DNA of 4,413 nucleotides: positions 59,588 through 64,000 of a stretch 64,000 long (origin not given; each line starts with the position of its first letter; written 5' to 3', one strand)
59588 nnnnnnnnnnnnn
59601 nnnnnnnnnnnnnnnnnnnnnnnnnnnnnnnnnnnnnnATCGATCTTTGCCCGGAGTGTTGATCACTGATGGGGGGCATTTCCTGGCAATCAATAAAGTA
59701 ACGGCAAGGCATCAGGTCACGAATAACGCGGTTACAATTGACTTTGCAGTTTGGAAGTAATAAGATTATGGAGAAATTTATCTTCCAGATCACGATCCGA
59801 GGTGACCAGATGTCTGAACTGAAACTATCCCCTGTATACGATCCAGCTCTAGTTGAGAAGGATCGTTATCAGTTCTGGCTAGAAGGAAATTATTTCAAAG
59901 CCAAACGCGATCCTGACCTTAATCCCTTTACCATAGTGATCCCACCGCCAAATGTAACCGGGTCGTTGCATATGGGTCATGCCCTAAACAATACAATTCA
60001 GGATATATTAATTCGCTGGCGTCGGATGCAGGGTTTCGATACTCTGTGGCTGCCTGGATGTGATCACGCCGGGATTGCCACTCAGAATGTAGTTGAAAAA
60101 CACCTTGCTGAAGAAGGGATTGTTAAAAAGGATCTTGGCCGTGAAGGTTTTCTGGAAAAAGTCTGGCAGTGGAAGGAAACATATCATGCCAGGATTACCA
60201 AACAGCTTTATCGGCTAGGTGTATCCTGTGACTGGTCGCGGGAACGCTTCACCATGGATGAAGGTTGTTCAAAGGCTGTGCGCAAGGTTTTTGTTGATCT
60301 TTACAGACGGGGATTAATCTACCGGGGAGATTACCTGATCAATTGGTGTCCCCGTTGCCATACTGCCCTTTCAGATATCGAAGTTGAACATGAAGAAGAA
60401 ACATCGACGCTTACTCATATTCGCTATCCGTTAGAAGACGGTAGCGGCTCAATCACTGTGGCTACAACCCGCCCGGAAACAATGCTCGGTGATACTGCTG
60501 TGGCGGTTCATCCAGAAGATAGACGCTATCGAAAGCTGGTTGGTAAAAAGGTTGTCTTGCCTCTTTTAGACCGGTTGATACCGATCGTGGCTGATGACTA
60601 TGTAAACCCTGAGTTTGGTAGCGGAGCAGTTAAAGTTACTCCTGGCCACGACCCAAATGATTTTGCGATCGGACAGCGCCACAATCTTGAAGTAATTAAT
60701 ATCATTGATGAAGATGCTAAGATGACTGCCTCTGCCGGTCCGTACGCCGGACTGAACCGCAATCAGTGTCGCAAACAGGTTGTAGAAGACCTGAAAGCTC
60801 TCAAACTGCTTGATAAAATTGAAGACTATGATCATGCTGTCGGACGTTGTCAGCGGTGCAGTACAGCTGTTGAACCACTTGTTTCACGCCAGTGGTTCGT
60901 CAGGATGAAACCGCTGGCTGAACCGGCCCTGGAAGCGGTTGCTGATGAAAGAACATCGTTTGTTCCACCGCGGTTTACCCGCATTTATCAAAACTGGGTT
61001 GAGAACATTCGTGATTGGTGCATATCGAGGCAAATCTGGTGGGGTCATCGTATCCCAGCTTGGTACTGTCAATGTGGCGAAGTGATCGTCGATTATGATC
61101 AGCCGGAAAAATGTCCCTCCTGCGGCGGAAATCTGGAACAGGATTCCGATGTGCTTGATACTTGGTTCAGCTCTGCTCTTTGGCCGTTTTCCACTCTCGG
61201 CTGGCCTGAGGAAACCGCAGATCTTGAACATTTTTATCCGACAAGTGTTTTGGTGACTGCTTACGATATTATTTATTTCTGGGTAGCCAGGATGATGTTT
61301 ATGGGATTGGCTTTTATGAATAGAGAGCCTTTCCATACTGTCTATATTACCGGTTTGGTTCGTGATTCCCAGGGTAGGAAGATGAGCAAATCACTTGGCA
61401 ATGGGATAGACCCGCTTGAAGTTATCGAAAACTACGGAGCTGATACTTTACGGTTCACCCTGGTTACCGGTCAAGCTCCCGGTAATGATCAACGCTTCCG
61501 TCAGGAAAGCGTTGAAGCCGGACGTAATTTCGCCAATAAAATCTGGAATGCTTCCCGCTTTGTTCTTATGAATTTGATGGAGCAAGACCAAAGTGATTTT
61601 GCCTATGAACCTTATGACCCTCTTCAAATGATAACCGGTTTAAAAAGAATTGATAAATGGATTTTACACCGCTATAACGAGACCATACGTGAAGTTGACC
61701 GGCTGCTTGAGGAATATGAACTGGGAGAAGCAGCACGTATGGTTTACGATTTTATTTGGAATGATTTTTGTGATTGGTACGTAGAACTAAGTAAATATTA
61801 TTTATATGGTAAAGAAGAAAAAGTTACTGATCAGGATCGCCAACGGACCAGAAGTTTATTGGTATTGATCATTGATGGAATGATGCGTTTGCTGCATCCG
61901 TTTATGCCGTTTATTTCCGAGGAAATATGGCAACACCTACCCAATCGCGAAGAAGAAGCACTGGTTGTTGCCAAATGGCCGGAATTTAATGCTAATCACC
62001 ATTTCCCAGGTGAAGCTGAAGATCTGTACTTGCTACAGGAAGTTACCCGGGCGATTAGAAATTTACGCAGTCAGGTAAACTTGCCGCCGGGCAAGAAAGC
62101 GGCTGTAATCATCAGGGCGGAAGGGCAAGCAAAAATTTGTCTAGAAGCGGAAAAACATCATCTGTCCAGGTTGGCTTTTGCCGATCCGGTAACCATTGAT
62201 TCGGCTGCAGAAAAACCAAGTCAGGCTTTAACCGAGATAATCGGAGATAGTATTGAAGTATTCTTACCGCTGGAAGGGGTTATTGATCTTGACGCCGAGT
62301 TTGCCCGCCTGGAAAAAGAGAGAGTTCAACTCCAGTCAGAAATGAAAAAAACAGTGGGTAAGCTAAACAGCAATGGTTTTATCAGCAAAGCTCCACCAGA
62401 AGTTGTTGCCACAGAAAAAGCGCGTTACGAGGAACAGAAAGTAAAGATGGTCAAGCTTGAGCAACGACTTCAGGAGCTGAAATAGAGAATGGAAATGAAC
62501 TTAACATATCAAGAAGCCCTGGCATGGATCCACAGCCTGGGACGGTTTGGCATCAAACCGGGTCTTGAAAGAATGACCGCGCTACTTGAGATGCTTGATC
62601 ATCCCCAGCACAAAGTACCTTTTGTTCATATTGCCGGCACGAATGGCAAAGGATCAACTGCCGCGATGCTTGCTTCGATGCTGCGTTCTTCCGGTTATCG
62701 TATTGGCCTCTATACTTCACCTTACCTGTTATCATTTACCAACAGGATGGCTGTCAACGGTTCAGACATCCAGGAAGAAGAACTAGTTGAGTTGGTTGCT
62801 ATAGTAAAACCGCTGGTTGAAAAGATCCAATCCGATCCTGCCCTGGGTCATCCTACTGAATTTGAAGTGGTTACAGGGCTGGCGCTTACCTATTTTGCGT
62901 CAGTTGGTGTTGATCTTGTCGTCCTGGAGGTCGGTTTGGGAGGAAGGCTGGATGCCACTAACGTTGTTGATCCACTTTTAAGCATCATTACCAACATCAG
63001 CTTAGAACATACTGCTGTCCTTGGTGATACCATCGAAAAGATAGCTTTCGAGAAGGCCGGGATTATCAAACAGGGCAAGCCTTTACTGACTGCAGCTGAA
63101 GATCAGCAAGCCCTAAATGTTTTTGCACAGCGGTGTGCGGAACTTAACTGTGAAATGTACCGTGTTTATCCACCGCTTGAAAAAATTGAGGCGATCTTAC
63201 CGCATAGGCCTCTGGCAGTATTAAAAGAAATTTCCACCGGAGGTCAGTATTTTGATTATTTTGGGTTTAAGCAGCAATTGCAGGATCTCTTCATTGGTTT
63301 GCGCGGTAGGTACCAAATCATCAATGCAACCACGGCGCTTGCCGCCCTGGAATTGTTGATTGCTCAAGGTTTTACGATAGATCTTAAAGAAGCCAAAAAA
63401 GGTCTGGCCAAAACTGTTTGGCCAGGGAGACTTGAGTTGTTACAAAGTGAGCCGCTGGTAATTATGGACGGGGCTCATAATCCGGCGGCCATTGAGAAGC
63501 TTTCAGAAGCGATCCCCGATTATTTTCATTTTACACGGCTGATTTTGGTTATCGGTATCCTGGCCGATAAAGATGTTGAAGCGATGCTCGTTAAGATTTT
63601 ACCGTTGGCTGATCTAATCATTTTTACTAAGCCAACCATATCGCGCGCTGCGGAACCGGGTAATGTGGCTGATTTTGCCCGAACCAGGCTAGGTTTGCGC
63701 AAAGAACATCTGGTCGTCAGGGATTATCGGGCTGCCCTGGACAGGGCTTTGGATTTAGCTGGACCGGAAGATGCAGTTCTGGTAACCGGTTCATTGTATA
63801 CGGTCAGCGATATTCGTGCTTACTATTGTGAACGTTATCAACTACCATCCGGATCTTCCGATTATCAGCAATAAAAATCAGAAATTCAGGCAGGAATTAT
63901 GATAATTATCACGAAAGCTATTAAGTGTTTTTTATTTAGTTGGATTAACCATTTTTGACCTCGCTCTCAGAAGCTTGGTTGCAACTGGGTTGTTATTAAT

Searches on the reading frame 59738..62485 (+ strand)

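Call 52: search_protein_families(library=pfam, proteins=[window:59738-62485:+], max_evalue=0.00001)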
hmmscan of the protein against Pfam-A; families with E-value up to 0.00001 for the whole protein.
window:59738-62485:+ (915 aa): 5 families
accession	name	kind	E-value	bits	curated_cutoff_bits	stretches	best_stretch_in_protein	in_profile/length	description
PF00133.28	tRNA-synt_1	-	1.8e-147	491.9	22.7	1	43-584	2-410/414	tRNA synthetases class I (I, L, M and V)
PF08264.19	Anticodon_1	-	1.2e-41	142.5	25.1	1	639-792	1-148/148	Anticodon-binding domain of tRNA ligase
PF09334.17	tRNA-synt_1g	-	7.7e-27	94.5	20.1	2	369-597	167-376/391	tRNA synthetases class I (M)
PF10458.14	Val_tRNA-synt_C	-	3.5e-15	56.5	25.9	1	850-915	1-66/66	Valyl tRNA synthetase tRNA binding arm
PF13603.12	tRNA-synt_1_2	-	6e-12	45.9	25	1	269-328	86-145/185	Leucyl-tRNA synthetase, editing domain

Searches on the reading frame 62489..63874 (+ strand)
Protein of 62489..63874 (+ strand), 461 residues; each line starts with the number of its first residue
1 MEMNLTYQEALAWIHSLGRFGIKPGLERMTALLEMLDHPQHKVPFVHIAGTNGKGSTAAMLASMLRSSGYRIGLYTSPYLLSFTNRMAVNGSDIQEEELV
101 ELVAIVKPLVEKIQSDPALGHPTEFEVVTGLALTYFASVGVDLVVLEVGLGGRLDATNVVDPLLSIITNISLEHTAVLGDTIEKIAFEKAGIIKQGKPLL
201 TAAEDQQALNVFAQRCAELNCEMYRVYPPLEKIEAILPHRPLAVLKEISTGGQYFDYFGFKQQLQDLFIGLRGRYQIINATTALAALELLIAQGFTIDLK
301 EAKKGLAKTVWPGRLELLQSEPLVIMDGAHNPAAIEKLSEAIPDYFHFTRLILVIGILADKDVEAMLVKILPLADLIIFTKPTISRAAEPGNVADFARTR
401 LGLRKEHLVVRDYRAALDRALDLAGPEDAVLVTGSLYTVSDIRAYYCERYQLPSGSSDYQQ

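Call 52: search_protein_families(library=pfam, proteins=[window:62489-63874:+], max_evalue=0.00001)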
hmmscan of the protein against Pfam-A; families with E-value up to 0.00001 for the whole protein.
window:62489-63874:+ (461 aa): 2 families
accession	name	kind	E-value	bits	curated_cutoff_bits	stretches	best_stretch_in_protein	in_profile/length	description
PF02875.26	Mur_ligase_C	-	4.5e-21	76.4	28.4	1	313-435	1-126/127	Mur ligase, glutamate ligase domain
PF08245.18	Mur_ligase_M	-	6e-13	49.6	24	1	48-286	1-199/200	Mur ligase middle domain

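Call 59: find_encoding_contigs(protein=window:62489-63874:+, flank=10000, max_places=3)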
Protein window:62489-63874:+ (461 aa): 4 contigs read that carry it; 3 places shown.
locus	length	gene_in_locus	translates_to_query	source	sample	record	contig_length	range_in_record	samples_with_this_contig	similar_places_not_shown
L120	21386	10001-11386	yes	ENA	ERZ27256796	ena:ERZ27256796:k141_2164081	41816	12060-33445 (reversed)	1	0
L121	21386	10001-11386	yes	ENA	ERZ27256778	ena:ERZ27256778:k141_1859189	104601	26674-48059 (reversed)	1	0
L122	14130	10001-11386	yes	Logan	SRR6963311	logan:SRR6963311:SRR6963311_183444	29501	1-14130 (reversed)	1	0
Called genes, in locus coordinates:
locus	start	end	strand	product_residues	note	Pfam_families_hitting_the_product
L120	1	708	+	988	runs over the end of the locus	PF00072:Response_reg (weak), PF01326:PPDK_N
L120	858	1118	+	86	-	PF13484:Fer4_16 (faint), PF25160:LdpA_Fe-S-bd (faint), PF14697:Fer4_21, PF00037:Fer4 (weak), PF13237:Fer4_10, PF12838:Fer4_7, PF13187:Fer4_9 (weak), PF00037:Fer4 (weak), +3 more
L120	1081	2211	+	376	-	PF01855:POR_N, PF17147:PFOR_II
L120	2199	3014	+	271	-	PF02775:TPP_enzyme_C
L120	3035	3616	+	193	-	PF01558:POR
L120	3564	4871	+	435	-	PF02518:HATPase_c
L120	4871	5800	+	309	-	PF00072:Response_reg, PF08664:YcbB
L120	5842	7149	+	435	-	PF00342:PGI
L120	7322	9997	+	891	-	PF00133:tRNA-synt_1, PF09334:tRNA-synt_1g, PF13603:tRNA-synt_1_2, PF09334:tRNA-synt_1g, PF08264:Anticodon_1, PF10458:Val_tRNA-synt_C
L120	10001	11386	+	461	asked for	PF08245:Mur_ligase_M, PF02875:Mur_ligase_C, PF27239:FOL3_C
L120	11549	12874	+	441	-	PF13375:RnfC_N, PF01512:Complex1_51K, PF10531:SLBB, PF12838:Fer4_7 (weak), PF13183:Fer4_8 (weak), PF13237:Fer4_10 (weak)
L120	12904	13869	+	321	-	PF03116:NQR2_RnfD_RnfE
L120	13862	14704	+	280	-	PF04205:FMN_bind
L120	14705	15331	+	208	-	PF02508:Rnf-Nqr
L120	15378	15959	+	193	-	PF02508:Rnf-Nqr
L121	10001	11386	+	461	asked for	PF08245:Mur_ligase_M, PF02875:Mur_ligase_C, PF27239:FOL3_C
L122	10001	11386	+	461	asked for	PF08245:Mur_ligase_M, PF02875:Mur_ligase_C, PF27239:FOL3_C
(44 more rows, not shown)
